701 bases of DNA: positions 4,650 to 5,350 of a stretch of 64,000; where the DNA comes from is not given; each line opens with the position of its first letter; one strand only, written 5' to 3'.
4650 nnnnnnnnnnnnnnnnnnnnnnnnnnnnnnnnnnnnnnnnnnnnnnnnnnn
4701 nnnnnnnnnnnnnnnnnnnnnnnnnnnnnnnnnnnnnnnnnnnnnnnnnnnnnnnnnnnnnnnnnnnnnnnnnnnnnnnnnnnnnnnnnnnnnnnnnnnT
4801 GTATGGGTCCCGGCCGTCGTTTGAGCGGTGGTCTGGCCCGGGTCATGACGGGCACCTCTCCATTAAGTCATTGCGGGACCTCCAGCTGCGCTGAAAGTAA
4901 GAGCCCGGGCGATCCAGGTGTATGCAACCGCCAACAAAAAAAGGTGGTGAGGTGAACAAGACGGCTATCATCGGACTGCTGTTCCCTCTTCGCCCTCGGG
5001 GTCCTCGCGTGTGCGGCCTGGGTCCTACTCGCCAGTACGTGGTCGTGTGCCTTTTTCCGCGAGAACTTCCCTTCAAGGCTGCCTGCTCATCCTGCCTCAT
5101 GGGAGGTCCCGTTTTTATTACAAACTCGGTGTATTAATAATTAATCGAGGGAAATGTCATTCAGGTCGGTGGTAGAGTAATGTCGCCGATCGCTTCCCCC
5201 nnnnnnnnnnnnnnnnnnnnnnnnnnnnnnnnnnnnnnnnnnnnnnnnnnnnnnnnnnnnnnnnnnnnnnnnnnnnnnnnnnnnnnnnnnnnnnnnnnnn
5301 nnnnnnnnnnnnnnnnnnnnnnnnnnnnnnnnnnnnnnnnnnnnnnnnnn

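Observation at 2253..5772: Tandem array of pilin-like proteins whose class III signal peptide is replaced by long basic/Pro-rich leaders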

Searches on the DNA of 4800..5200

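Call 27: search_rna_families(source=window, start=4800, end=5200, threshold=evalue, max_evalue=1)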
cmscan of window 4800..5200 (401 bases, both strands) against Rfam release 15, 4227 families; matches with E-value up to 1: 0.
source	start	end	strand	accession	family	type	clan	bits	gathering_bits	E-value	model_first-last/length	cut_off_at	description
